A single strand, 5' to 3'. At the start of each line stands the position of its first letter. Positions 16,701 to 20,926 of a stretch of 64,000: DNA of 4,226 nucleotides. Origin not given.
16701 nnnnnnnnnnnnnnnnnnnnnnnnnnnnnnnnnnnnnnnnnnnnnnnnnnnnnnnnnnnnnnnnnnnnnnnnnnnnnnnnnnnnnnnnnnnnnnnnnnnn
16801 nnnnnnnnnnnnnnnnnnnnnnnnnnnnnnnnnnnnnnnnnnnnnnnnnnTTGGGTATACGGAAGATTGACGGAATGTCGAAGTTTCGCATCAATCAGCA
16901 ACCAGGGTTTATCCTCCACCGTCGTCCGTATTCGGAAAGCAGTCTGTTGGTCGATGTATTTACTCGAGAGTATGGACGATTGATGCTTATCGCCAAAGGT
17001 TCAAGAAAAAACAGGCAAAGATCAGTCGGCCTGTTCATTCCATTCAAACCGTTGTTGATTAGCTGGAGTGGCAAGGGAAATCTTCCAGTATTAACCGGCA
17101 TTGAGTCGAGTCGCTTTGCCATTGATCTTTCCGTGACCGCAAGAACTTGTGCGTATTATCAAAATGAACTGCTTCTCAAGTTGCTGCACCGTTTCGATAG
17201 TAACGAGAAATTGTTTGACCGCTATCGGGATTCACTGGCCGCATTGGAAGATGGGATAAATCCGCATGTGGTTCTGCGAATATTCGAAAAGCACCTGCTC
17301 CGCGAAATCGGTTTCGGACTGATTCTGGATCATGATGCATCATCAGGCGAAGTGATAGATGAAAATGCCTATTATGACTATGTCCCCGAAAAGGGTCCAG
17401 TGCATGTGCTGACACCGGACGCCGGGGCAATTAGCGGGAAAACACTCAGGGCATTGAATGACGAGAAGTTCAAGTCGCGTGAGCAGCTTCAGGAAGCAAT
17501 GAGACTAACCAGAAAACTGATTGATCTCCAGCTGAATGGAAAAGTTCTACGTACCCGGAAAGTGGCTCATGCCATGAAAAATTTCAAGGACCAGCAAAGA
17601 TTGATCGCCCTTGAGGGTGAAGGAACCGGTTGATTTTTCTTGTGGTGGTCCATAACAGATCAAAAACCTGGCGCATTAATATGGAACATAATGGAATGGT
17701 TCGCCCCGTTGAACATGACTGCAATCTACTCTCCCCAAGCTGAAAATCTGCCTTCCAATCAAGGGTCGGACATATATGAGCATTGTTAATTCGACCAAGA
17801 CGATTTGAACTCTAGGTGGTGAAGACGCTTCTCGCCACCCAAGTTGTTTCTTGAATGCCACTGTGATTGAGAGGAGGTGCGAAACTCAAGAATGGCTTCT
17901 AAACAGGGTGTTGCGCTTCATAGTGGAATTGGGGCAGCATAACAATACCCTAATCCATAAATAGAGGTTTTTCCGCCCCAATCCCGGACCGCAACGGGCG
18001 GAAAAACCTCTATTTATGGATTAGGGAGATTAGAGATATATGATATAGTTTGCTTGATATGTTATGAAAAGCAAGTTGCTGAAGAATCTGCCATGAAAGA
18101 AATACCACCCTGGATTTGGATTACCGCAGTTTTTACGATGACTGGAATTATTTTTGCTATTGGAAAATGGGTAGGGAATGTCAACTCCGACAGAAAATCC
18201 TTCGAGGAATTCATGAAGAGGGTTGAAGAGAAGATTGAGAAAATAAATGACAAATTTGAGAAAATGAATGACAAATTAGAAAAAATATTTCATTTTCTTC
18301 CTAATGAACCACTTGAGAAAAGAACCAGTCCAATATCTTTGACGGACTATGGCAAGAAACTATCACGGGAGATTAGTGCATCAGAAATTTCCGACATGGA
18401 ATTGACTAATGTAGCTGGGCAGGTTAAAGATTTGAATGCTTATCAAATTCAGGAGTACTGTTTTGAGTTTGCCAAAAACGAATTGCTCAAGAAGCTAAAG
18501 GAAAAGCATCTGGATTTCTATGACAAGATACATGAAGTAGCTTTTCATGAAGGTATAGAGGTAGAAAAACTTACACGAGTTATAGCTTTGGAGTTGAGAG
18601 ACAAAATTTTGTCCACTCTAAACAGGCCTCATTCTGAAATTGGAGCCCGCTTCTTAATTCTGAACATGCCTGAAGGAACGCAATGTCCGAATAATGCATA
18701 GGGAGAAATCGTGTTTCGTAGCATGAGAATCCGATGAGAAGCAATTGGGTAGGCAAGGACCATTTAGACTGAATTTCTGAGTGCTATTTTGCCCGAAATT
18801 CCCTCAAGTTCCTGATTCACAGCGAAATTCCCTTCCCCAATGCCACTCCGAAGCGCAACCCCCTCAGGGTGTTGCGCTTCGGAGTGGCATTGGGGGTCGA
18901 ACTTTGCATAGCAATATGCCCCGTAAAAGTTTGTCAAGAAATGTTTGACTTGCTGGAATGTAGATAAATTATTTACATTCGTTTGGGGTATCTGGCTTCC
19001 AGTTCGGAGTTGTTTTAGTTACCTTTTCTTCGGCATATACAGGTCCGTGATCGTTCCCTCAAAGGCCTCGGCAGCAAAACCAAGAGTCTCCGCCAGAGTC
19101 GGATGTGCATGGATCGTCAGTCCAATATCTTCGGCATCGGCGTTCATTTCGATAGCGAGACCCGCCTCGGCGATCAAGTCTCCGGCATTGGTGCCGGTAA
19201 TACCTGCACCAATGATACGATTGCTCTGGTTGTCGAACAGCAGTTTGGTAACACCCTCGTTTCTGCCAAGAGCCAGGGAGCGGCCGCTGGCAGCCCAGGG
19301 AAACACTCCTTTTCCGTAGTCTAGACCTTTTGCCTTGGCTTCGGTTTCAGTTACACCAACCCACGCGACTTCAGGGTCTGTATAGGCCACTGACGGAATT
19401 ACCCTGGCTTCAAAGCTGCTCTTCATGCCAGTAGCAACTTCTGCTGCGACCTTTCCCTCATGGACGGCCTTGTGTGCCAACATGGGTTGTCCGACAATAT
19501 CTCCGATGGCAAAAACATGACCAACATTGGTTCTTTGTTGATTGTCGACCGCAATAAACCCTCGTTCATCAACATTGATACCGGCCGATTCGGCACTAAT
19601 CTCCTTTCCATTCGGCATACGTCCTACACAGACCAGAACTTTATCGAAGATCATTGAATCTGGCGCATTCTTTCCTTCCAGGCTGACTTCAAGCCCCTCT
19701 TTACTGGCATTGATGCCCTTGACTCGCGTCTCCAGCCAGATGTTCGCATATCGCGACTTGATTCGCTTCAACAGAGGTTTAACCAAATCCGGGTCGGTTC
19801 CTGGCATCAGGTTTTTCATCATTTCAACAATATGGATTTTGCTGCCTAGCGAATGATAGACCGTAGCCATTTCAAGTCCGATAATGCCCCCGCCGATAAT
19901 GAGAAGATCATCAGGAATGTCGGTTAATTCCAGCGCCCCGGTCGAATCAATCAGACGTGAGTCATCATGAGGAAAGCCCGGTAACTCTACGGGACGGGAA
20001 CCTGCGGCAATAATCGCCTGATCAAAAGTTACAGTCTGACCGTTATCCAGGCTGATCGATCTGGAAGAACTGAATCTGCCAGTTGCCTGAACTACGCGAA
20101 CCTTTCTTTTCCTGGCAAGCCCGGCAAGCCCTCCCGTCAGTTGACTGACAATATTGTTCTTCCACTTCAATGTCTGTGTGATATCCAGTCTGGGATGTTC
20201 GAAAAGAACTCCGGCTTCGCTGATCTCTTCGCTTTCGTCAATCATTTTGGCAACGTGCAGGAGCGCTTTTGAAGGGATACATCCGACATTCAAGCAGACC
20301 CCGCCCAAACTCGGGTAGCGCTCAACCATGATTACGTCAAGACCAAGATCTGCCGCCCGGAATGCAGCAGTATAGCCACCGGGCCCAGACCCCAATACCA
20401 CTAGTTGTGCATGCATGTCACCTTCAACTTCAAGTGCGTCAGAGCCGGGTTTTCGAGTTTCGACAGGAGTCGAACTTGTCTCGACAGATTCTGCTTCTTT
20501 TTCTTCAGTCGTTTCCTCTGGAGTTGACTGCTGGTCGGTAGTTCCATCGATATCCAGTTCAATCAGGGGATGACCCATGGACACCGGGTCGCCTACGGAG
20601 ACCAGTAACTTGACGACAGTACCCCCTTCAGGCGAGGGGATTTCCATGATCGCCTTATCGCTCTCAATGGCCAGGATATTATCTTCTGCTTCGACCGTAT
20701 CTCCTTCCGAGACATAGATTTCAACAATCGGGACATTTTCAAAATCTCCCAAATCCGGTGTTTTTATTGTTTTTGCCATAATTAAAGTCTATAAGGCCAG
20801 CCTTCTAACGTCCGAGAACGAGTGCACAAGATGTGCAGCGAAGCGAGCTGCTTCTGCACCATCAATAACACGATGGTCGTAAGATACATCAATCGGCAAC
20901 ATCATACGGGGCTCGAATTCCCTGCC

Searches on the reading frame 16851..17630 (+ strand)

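Call 50: search_protein_families(library=pfam, proteins=[window:16851-17630:+], max_evalue=0.01)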
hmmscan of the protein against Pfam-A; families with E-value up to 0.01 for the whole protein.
window:16851-17630:+ (260 aa): 2 families
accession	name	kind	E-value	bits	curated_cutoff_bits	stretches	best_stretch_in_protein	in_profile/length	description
PF11967.14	RecO_N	-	6.8e-19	68.1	27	1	16-85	5-75/80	Recombination protein O N terminal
PF02565.21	RecO_C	-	1e-18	68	22.1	1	98-231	7-152/157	Recombination protein O C terminal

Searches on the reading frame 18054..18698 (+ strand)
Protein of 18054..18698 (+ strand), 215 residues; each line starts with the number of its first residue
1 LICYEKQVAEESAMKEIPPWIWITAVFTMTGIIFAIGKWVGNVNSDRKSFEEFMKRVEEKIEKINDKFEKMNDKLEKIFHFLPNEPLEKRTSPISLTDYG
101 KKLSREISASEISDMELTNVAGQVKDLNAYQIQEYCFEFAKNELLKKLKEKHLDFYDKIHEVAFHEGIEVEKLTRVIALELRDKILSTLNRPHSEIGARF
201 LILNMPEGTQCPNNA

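Call 50: search_protein_families(library=pfam, proteins=[window:18054-18698:+], max_evalue=0.01)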
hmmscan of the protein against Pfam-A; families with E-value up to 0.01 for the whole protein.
window:18054-18698:+ (215 aa): 1 family
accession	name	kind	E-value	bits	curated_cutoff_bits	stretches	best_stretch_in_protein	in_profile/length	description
PF12614.13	RRF_GI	-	0.0039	17.7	26.8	0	35-84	51-101/126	Ribosome recycling factor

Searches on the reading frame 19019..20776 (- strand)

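Call 50: search_protein_families(library=pfam, proteins=[window:19019-20776:-], max_evalue=0.01)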
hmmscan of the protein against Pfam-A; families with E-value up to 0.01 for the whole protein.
window:19019-20776:- (585 aa): 16 families
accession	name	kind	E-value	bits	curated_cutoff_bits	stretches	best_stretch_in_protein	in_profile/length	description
PF07992.20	Pyr_redox_2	-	2.7e-68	230.9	26.1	1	124-441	2-291/291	Pyridine nucleotide-disulphide oxidoreductase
PF02852.28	Pyr_redox_dim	-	1.8e-33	115.4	25.3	1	460-566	1-107/110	Pyridine nucleotide-disulphide oxidoreductase, dimerisation domain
PF00364.28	Biotin_lipoyl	-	1.2e-20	73.5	22.1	1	2-74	1-73/73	Biotin-requiring enzyme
PF00070.33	Pyr_redox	-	3.9e-19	69.4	22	1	291-366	2-79/82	Pyridine nucleotide-disulphide oxidoreductase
PF12831.13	FAD_oxidored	-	2.8e-10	40.5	27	1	125-161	2-38/416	FAD dependent oxidoreductase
PF13450.12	NAD_binding_8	-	7.4e-08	33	21.9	1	127-161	1-35/68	NAD(P)-binding Rossmann-like domain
PF01262.27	AlaDh_PNT_C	-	2.9e-07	30.6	23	0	290-322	30-62/214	Alanine dehydrogenase/PNT, C-terminal domain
PF13738.12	Pyr_redox_3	-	3.6e-06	26.9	30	1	252-425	126-305/305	Pyridine nucleotide-disulphide oxidoreductase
PF00890.30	FAD_binding_2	-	3.4e-05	23.7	20.4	1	125-159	2-36/414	FAD binding domain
PF01134.28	GIDA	-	0.00015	21.4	22.1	1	125-181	2-55/391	Glucose inhibited division protein A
PF13533.13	Biotin_lipoyl_2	-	0.00017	21.8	29.8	0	51-75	8-32/32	Biotin-lipoyl like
PF03486.20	HI0933_like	-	0.00036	20.5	50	0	124-158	2-36/244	HI0933-like protein Rossmann domain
PF01266.30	DAO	-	0.0019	18.3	27.9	0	125-158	2-35/353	FAD dependent oxidoreductase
PF01946.23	Thi4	-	0.0021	17.8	26.2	0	121-165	16-61/235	Thi4 family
PF01494.25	FAD_binding_3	-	0.0032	17.2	22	0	124-155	3-34/349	FAD binding domain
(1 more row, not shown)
